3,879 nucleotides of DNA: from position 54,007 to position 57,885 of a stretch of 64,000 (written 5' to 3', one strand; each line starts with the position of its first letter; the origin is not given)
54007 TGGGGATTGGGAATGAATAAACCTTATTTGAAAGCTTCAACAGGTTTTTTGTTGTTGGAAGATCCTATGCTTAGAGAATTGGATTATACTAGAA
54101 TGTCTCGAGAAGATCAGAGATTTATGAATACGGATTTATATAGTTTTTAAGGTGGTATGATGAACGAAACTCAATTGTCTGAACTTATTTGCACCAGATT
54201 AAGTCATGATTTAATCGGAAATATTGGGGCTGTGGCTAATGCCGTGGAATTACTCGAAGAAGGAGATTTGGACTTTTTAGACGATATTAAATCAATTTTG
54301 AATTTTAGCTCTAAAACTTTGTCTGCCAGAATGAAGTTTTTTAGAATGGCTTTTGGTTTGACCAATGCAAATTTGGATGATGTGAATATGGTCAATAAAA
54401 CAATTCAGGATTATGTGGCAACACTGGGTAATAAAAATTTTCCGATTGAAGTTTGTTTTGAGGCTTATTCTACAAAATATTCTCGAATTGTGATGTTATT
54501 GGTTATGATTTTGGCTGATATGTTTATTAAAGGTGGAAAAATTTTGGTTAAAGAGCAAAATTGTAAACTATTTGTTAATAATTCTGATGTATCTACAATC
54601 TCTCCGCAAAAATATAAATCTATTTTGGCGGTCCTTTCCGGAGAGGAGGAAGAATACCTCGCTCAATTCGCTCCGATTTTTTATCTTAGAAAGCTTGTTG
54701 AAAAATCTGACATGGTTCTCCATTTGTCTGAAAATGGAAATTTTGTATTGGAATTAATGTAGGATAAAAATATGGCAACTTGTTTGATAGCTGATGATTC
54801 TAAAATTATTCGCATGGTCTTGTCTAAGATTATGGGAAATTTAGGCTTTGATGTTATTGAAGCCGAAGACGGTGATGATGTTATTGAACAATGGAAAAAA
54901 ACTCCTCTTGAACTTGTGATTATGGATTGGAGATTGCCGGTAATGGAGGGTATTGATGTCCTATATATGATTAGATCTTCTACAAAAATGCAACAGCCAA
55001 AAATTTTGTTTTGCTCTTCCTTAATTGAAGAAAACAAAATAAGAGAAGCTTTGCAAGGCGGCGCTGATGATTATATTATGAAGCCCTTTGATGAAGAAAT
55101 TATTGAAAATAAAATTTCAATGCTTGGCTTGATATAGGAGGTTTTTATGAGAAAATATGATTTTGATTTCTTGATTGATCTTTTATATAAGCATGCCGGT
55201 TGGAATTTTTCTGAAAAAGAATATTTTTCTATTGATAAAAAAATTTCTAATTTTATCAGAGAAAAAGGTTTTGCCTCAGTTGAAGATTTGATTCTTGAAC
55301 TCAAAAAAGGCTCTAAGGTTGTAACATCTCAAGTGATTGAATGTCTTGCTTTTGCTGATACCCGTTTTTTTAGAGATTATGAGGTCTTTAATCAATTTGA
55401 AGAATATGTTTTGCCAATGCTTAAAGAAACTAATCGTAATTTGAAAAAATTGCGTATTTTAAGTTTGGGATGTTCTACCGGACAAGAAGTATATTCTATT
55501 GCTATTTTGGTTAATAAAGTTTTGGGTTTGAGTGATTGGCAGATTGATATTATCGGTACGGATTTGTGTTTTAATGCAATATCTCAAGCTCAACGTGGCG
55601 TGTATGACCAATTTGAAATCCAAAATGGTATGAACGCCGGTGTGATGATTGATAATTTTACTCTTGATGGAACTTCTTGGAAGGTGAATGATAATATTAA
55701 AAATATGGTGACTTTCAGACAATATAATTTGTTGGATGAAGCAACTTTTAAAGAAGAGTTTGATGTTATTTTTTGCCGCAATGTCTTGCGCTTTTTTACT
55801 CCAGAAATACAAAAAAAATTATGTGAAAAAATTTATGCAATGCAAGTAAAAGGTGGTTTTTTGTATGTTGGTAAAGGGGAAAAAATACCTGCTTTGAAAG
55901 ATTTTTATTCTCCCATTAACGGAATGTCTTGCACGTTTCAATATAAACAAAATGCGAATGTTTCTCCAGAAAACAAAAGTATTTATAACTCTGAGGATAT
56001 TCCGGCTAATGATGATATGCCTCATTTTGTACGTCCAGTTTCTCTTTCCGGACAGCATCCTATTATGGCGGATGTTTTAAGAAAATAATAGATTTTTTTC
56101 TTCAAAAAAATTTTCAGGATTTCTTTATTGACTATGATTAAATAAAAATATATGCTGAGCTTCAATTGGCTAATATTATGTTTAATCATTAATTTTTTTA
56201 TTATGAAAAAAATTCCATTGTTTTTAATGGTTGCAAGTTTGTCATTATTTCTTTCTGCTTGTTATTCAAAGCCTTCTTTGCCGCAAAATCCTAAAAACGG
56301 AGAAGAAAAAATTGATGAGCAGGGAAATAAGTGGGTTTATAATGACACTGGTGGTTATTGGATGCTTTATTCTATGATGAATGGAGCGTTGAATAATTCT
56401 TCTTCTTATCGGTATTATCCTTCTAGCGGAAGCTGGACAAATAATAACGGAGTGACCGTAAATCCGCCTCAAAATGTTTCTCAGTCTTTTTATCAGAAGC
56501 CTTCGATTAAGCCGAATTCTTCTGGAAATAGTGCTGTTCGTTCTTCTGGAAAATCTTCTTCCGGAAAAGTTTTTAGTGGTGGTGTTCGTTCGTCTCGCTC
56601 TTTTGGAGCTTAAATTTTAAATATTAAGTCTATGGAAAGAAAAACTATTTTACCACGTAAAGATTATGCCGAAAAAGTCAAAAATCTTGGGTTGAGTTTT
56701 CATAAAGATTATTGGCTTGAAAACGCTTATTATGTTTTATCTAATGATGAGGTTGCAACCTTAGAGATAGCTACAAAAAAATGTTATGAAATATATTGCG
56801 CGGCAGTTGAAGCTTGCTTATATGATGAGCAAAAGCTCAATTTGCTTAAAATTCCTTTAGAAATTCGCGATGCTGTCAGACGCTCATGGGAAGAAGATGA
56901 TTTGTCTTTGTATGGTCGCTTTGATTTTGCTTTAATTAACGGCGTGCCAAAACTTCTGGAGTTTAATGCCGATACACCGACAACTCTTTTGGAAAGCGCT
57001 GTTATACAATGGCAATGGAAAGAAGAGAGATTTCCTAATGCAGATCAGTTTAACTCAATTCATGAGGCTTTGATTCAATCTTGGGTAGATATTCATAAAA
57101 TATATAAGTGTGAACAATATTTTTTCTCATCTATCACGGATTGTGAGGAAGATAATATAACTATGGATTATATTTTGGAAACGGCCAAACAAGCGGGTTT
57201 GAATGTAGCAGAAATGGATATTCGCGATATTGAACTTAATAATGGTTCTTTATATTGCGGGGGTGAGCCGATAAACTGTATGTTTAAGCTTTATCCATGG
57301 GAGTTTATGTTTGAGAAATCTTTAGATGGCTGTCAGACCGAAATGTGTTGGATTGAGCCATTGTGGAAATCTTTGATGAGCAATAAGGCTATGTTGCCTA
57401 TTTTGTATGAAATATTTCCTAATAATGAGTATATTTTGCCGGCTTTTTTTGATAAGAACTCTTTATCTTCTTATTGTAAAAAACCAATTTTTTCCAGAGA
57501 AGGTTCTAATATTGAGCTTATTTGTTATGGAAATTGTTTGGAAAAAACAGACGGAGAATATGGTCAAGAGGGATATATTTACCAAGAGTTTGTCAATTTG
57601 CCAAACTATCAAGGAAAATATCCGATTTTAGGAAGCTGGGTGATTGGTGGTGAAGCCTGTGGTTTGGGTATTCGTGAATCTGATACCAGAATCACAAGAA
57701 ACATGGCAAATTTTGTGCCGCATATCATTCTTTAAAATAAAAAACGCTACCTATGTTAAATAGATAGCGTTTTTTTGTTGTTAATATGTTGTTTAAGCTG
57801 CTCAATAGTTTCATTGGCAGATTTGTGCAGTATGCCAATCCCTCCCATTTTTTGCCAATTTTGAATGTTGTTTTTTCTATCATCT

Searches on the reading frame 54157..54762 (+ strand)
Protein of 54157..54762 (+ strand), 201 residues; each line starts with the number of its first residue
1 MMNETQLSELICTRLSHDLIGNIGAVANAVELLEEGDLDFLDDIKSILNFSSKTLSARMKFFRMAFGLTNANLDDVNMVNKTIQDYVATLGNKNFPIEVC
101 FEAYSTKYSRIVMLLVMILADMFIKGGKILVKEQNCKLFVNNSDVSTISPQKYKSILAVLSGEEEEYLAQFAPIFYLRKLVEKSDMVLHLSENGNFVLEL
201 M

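Call 14: search_protein_families(library=ncbifam, proteins=[window:54157-54762:+], max_evalue=0.00001)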
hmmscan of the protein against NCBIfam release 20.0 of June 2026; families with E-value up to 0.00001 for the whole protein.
window:54157-54762:+ (201 aa): 2 families
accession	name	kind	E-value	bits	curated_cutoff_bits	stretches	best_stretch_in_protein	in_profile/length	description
NF046018.1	HisPtaseChptBrucRhz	equivalog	2.8e-17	62.8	240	1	2-197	6-206/211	histidine phosphotransferase ChpT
NF046025.1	HisPtaseChptCaul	equivalog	2.9e-15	56.3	225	1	5-186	2-187/204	histidine phosphotransferase ChpT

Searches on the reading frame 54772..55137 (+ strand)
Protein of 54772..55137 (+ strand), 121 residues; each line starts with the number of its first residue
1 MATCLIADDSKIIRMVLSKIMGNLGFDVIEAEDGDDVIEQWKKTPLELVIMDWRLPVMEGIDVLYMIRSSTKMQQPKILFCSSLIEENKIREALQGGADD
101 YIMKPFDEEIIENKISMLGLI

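Call 65: search_protein_families(library=ncbifam, proteins=[window:54772-55137:+], max_evalue=1e-8)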
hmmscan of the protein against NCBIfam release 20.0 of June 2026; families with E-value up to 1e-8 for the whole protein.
window:54772-55137:+ (121 aa): 63 families (the best 25 are shown)
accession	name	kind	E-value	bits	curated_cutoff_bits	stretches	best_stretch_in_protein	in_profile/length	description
NF041367.1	CheY_Halo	equivalog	1.8e-20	73.4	200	1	5-115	2-110/114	chemotaxis protein CheY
NF007901.0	PRK10610.1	equivalog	3.8e-19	69.1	189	1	5-116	9-121/129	chemotaxis response regulator CheY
NF008469.0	PRK11361.1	equivalog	5.3e-19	68.2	714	1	3-110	6-111/461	acetoacetate metabolism transcriptional regulator AtoC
TIGR02154.1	PhoB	equivalog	3.2e-18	65.9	296.2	1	3-113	4-114/226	phosphate regulon transcriptional regulator PhoB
NF045944.1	ResRegRpaBCyano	equivalog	1.3e-17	64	330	1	5-117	1-110/229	response regulator transcription factor RpaB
NF041733.1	resp_reg_CseB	equivalog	7.9e-17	61.4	350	1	4-115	3-111/228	two-component system response regulator CseB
NF040689.1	MtrAB_MtrA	equivalog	2.4e-16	59.8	300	1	5-111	2-105/219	MtrAB system response regulator MtrA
NF047654.1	DiguCycDgcRLepto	equivalog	5.1e-16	58.4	500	1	4-109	5-110/295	diguanylate cyclase DgcR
NF001965.0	PRK00742.1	subfamily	1.4e-15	57.4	293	1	4-112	6-114/357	chemotaxis-specific protein-glutamate methyltransferase CheB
NF053854.1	RespRegPhoBBctds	equivalog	2.6e-15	56.4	270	1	5-107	2-103/225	two-component system response regulator PhoB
TIGR02875.1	spore_0_A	equivalog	2.8e-15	56.3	200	1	5-117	6-120/262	sporulation transcription factor Spo0A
NF045505.1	RR_RssB_Pseudo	equivalog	6.3e-15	55.1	700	1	2-109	6-111/394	two-component system response regulator RssB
NF033120.0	vanR_FM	exception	1.3e-14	54.5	460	1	3-107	5-106/231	vancomycin resistance response regulator transcription factor, VanR-F/VanR-M family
NF007546.0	PRK10161.1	equivalog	2.8e-14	53.2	471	1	5-111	6-112/229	phosphate response regulator transcription factor PhoB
NF007969.0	PRK10693.1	equivalog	6.9e-14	51.6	329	1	4-107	10-111/337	two-component system response regulator RssB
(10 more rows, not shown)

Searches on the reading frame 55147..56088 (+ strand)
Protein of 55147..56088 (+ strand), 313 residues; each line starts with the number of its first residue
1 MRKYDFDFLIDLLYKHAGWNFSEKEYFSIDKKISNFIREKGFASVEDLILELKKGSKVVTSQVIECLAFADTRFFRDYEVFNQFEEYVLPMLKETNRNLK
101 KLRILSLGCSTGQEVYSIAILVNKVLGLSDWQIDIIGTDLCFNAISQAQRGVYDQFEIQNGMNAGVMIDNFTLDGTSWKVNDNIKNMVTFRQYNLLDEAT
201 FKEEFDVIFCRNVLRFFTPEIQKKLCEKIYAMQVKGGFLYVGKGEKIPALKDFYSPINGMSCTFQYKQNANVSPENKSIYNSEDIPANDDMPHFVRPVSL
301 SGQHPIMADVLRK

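Call 65: search_protein_families(library=ncbifam, proteins=[window:55147-56088:+], max_evalue=1e-8)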
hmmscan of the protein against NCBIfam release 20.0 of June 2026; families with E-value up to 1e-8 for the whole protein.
window:55147-56088:+ (313 aa): 1 family
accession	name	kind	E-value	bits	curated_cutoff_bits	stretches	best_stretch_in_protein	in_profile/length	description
NF007902.0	PRK10611.1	equivalog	1.2e-25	90.3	435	1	6-251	27-270/287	protein-glutamate O-methyltransferase CheR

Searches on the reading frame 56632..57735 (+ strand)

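Call 65: search_protein_families(library=ncbifam, proteins=[window:56632-57735:+], max_evalue=1e-8)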
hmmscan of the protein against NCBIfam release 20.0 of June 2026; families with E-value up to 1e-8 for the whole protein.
window:56632-57735:+ (367 aa): 1 family
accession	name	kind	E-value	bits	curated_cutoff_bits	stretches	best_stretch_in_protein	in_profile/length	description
NF007801.0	PRK10507.1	equivalog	1.2e-41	142.7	882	2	237-366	483-616/619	bifunctional glutathionylspermidine amidase/synthase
